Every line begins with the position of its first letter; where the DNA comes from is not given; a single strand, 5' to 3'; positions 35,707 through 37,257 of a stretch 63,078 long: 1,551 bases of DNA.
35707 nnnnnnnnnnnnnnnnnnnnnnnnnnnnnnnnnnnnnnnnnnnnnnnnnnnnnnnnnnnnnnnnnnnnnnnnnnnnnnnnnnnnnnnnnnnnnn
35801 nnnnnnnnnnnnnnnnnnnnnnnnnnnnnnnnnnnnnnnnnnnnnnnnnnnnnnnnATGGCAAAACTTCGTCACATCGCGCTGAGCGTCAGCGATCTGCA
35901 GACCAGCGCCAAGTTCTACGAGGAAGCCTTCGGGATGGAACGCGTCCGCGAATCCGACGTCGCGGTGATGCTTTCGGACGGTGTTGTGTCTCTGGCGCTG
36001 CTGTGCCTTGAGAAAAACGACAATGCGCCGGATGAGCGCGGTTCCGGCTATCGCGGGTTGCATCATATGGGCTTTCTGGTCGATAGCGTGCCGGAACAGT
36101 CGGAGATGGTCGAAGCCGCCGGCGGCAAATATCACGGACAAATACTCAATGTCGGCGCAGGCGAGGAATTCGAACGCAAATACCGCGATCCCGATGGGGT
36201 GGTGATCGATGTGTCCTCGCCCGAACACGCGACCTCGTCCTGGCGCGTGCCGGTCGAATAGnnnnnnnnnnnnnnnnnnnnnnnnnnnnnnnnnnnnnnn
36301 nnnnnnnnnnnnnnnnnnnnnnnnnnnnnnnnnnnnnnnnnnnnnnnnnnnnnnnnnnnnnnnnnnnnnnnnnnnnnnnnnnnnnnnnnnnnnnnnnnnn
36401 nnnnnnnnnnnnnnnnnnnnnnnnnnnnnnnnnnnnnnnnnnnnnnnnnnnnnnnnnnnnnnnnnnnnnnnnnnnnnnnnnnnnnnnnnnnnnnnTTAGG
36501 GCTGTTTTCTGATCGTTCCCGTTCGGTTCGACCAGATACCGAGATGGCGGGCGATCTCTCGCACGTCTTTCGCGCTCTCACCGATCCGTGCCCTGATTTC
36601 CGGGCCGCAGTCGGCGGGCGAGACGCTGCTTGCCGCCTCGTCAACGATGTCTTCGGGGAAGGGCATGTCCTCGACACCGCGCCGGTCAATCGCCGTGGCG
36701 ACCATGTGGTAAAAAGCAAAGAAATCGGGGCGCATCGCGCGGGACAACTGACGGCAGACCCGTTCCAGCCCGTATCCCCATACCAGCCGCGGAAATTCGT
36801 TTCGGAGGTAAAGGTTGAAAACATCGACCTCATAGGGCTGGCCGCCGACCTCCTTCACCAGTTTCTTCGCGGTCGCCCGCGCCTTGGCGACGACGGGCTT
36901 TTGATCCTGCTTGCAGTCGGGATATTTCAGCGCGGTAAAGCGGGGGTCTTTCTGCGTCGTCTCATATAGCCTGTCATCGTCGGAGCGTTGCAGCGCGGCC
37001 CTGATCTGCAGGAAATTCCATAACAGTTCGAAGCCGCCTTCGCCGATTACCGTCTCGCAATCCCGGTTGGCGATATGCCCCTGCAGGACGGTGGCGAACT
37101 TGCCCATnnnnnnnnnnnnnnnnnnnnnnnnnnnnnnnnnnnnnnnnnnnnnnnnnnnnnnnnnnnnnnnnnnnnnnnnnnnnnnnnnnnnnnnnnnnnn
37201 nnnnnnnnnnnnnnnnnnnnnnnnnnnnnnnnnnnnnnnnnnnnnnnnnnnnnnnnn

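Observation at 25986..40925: Six ThDP-dependent enzymes in 15 kb (seven in the window), five from one divergent subfamily in two tandem pairs plus a singleton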

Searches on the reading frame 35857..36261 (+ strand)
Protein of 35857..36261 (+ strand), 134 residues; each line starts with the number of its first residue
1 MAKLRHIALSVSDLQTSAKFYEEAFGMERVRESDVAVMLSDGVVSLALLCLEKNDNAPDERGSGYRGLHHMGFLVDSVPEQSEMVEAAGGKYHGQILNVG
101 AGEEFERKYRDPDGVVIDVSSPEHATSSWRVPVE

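Call 21: search_protein_families(library=ncbifam, max_evalue=0.001, proteins=[window:35857-36261:+])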
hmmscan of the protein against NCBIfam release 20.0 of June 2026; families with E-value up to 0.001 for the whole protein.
window:35857-36261:+ (134 aa): 14 families
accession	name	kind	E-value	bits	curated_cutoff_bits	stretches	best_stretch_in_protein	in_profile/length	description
TIGR00068.2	glyox_I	equivalog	1.1e-08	35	120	1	4-57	2-51/143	lactoylglutathione lyase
TIGR03081.1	metmalonyl_epim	equivalog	1.9e-06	28.5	114.95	1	3-102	1-108/129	methylmalonyl-CoA epimerase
NF050075.1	SMU1112c_YaeR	equivalog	2.5e-06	27.8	140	1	2-116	2-120/125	SMU1112c/YaeR family gloxylase I-like metalloprotein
NF050074.1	glyox_I_GloA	exception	1.7e-05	25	165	1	3-89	1-90/121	lactoylglutathione lyase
NF000496.2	Fos_GSH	equivalog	2.1e-05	24.6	180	1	3-75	4-72/136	fosfomycin resistance glutathione transferase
NF000221.4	FosA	exception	2.7e-05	24.1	250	1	3-116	4-111/137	FosA family fosfomycin resistance glutathione transferase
NF000125.1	498180014_fosA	hypoth_equivalog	3.2e-05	24.1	250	1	4-118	6-115/129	Fos family putative thiol transferase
NF007629.0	PRK10291.1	equivalog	6.7e-05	22.8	246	0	3-119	2-123/135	lactoylglutathione lyase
NF000124.1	fos-Vibrio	exception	0.0001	22.5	250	1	3-58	4-56/132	FosG/FosC2-related fosfomycin resistance glutathione transferase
NF000339.2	fos-Crono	exception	0.00014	22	275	1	3-119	3-110/134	FosA family fosfomycin resistance glutathione transferase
NF000075.1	299782351_fosA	exception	0.00016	21.7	275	1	3-65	4-65/138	FosA3/FosA4 family fosfomycin resistance glutathione transferase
TIGR03211.1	catechol_2_3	equivalog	0.00038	19.8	320.2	0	2-39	3-40/303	catechol 2,3-dioxygenase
NF041414.1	ArsI_CadI_VOC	equivalog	0.0006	19.4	116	1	6-77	3-66/147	ArsI/CadI family heavy metal resistance metalloenzyme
NF032892.0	fosA7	exception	0.00083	19.4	305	1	3-60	4-62/140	FosA7 family fosfomycin resistance glutathione transferase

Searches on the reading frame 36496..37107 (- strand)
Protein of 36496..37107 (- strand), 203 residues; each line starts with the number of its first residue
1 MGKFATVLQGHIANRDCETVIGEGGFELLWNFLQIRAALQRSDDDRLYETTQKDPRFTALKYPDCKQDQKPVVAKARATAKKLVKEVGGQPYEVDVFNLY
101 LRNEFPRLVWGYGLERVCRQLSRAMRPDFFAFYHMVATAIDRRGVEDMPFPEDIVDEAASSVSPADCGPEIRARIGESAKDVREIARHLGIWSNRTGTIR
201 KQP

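Call 20: search_protein_families(library=pfam, max_evalue=1, proteins=[window:36496-37107:-])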
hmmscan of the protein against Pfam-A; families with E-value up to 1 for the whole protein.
window:36496-37107:- (203 aa): 0 families

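Call 21: search_protein_families(library=ncbifam, max_evalue=0.001, proteins=[window:36496-37107:-])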
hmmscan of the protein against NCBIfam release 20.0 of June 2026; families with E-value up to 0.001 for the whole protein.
window:36496-37107:- (203 aa): 0 families
